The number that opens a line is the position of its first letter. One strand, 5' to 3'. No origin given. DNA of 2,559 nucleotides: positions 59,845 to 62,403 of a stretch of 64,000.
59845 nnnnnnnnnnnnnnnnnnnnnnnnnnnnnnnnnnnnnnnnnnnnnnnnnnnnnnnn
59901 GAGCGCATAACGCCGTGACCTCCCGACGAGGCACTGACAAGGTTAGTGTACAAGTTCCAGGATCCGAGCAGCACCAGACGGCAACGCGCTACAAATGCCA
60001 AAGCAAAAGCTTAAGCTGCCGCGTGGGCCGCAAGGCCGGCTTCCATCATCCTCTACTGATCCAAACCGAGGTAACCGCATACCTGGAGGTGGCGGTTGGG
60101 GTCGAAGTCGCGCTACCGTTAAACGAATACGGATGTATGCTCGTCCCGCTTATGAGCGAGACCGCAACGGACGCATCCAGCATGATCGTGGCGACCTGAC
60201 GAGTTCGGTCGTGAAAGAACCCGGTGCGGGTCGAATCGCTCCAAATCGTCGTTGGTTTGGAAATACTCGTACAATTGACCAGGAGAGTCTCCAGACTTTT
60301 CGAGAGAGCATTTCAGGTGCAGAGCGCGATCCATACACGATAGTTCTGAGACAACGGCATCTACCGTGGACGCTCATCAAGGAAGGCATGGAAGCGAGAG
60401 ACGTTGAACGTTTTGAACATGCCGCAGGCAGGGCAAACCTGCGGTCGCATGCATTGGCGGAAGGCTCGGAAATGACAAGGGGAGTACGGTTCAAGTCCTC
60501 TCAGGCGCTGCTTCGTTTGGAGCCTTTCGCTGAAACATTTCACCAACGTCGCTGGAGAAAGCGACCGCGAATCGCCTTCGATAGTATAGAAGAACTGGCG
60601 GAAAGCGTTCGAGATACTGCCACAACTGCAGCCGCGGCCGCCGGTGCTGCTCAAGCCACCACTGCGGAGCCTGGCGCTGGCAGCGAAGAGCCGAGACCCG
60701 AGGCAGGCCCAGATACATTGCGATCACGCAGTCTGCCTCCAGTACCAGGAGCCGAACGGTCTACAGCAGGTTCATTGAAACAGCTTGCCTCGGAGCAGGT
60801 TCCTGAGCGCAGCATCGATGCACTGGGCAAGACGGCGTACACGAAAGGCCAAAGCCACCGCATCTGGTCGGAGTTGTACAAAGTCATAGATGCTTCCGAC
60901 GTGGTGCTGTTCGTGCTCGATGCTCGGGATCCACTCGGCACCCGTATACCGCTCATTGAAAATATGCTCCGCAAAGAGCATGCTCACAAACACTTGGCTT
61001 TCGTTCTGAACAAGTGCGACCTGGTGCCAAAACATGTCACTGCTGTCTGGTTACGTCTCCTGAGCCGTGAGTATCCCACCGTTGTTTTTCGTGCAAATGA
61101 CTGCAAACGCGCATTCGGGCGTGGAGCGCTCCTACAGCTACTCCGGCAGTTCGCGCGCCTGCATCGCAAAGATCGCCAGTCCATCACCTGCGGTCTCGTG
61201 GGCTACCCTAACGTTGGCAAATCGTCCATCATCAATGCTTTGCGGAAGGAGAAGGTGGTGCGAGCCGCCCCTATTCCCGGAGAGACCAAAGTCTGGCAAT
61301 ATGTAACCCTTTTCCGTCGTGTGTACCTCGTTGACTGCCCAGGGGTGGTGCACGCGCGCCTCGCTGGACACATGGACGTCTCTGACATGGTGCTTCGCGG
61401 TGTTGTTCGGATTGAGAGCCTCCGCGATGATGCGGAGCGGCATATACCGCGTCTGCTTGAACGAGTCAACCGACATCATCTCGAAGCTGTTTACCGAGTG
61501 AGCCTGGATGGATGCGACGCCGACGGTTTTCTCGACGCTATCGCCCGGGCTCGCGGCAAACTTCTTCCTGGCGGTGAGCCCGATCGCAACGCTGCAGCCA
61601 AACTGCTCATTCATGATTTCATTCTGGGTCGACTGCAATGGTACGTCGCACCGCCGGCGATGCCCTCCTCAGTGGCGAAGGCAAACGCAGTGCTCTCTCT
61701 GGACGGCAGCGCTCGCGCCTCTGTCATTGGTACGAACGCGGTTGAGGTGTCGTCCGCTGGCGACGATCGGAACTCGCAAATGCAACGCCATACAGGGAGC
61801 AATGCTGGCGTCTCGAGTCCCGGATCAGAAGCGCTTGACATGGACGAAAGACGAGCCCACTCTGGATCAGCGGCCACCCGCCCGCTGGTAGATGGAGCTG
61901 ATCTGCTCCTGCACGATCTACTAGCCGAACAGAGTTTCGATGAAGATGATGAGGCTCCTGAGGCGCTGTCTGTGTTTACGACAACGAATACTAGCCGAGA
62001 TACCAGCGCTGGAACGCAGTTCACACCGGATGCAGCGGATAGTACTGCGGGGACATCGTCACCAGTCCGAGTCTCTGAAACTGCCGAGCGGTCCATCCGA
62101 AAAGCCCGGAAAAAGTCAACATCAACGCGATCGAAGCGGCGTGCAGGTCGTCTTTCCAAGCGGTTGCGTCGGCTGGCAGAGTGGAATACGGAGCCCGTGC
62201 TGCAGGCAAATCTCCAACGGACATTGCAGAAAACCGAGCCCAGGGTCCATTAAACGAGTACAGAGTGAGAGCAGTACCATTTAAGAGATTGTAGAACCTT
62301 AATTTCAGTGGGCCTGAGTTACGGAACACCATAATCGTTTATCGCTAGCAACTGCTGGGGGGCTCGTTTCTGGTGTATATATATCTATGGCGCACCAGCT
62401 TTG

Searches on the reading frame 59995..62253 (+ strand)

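Call 52: search_protein_families(library=pfam, proteins=[window:59995-62253:+], max_evalue=0.00001)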
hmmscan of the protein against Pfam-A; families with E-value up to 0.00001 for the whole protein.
window:59995-62253:+ (752 aa): 2 families
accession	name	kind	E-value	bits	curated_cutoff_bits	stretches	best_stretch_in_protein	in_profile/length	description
PF08153.17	NGP1NT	-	4.8e-29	101.6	27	1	47-209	1-128/131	NGP1NT (NUC091) domain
PF01926.29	MMR_HSR1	-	2.7e-17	63.3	21.9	1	399-453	2-58/113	50S ribosome-binding GTPase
